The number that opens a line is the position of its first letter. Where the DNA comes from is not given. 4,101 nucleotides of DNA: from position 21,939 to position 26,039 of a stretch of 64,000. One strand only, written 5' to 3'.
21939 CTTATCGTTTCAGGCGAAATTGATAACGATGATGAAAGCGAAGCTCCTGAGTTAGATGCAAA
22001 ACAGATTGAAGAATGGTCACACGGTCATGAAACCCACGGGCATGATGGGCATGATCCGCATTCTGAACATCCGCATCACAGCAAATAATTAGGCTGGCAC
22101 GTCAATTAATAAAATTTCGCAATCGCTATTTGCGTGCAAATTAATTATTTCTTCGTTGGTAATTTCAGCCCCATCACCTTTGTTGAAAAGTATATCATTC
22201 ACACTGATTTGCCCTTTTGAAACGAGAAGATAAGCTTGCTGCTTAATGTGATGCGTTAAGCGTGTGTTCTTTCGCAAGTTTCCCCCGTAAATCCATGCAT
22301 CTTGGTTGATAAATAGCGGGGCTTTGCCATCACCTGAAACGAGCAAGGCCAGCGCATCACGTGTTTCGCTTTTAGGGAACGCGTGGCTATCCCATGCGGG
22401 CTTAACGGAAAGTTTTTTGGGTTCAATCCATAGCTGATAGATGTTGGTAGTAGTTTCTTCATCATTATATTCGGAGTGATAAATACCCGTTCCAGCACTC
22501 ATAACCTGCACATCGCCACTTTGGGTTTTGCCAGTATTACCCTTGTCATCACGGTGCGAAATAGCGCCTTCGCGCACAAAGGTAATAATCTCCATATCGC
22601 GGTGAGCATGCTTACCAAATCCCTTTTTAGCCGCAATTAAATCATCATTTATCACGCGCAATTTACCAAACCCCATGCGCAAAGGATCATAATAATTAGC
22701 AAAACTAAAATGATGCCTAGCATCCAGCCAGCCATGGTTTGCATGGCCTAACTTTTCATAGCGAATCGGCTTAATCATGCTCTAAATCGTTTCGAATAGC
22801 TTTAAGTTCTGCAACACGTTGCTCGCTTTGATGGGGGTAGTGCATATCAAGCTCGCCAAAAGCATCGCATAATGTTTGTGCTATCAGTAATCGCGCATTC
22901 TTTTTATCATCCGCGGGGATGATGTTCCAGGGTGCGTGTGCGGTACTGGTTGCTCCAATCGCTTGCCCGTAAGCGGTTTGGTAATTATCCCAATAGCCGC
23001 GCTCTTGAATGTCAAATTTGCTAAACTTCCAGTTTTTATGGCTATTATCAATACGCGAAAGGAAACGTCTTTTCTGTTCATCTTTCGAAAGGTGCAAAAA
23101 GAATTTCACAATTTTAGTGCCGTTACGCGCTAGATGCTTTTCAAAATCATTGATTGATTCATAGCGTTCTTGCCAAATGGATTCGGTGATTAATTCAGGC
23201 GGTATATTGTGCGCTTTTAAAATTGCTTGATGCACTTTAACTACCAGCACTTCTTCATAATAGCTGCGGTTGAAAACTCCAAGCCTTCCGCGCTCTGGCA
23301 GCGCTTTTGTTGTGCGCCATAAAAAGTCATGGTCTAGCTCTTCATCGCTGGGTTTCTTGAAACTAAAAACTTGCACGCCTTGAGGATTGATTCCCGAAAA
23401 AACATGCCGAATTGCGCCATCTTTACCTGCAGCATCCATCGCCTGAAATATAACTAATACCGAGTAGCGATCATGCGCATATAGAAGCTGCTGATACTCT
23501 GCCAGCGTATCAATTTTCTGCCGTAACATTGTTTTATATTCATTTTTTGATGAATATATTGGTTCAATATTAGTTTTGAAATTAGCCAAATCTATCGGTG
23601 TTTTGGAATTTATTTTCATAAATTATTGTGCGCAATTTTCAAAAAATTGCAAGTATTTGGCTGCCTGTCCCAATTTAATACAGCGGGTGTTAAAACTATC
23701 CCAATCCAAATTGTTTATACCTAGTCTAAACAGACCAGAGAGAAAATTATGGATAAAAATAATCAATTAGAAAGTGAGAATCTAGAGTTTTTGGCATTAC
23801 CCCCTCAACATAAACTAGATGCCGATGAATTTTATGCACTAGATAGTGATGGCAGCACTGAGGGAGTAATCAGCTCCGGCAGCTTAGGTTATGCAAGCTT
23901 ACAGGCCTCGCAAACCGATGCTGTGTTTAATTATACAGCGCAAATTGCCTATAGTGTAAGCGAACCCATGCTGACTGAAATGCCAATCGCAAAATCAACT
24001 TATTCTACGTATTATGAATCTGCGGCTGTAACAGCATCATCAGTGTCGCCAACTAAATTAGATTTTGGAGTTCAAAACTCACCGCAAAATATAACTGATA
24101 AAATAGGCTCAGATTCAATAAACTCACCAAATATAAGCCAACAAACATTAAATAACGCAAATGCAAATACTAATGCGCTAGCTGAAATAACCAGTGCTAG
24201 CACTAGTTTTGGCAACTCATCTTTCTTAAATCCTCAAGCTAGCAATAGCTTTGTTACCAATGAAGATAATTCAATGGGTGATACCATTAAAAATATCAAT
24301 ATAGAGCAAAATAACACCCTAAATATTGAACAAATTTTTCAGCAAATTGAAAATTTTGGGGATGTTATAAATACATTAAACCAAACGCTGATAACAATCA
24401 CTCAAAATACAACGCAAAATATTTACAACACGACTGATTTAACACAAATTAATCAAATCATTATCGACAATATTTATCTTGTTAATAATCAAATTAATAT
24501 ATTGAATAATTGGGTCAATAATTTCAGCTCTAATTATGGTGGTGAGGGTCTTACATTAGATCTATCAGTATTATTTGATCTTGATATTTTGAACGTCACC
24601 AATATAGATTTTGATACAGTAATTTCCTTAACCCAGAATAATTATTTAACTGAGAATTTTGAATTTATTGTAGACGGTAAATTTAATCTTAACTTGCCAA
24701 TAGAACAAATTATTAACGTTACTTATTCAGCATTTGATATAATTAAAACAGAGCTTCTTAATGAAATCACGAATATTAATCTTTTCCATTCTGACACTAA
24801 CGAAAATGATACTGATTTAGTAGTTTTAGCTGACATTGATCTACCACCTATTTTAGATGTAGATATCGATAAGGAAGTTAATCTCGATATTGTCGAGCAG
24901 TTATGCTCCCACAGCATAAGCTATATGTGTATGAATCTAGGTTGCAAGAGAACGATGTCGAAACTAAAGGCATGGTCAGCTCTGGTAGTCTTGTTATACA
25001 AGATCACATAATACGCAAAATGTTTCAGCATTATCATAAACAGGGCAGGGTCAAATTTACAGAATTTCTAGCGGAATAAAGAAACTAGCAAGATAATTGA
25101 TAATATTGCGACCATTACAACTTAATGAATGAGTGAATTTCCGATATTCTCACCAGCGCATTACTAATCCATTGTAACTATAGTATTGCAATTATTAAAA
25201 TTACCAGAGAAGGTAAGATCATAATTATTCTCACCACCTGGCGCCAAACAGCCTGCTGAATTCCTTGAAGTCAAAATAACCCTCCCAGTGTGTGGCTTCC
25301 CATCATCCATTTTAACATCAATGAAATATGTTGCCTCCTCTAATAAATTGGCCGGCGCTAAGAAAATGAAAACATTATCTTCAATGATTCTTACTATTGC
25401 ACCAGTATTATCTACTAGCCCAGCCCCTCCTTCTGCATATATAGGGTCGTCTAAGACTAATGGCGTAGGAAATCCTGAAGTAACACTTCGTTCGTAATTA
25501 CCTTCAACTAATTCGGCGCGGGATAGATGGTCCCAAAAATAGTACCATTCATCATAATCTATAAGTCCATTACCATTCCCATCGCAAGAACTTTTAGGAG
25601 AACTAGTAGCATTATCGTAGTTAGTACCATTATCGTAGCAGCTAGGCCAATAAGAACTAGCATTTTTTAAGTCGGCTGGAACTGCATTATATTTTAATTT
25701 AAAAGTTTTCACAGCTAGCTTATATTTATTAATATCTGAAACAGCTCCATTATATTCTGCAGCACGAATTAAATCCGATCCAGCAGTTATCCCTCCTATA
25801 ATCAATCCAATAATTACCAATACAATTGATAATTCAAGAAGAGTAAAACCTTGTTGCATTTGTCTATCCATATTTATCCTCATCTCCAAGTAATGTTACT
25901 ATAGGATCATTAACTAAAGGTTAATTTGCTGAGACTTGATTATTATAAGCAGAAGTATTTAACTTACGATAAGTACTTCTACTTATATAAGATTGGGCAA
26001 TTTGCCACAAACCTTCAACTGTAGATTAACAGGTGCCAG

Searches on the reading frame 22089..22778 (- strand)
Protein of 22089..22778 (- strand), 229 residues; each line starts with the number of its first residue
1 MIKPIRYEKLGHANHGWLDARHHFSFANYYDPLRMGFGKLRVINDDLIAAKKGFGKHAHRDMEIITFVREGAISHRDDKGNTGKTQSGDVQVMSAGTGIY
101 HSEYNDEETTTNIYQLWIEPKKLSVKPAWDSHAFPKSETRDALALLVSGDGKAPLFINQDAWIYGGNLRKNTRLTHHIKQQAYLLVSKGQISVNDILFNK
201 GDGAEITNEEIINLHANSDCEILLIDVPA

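Call 112: search_protein_families(library=pfam, proteins=[window:22089-22778:-], max_evalue=0.001)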
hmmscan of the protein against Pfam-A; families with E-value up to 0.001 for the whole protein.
window:22089-22778:- (229 aa): 2 families
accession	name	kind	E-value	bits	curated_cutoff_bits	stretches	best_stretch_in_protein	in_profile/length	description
PF02678.22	Pirin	-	5.4e-33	113.7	26.1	1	12-118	10-108/108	Pirin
PF17954.7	Pirin_C_2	-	1.7e-21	76.6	22.9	1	145-227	1-86/86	Quercetinase C-terminal cupin domain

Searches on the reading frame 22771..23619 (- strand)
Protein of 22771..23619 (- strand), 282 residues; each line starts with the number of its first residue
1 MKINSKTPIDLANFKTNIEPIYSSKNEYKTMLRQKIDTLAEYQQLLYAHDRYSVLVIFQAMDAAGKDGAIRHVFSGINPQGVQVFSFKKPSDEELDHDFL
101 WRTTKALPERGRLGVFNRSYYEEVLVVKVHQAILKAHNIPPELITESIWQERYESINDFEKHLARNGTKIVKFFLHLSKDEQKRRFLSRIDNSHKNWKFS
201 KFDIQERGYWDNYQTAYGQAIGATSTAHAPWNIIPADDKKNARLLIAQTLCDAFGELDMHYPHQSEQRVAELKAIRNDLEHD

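Call 112: search_protein_families(library=pfam, proteins=[window:22771-23619:-], max_evalue=0.001)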
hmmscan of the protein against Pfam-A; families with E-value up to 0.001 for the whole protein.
window:22771-23619:- (282 aa): 1 family
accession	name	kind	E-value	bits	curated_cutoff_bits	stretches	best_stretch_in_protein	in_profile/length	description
PF03976.20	PPK2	-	1.8e-68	231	22.3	1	23-254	2-221/229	Polyphosphate kinase 2 (PPK2)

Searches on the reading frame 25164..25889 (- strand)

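Call 112: search_protein_families(library=pfam, proteins=[window:25164-25889:-], max_evalue=0.001)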
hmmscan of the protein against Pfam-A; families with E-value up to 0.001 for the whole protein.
window:25164-25889:- (241 aa): 1 family
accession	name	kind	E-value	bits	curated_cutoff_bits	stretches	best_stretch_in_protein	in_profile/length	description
PF07963.17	N_methyl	-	9.2e-07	28.6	21.2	1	10-34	2-26/27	Prokaryotic N-terminal methylation motif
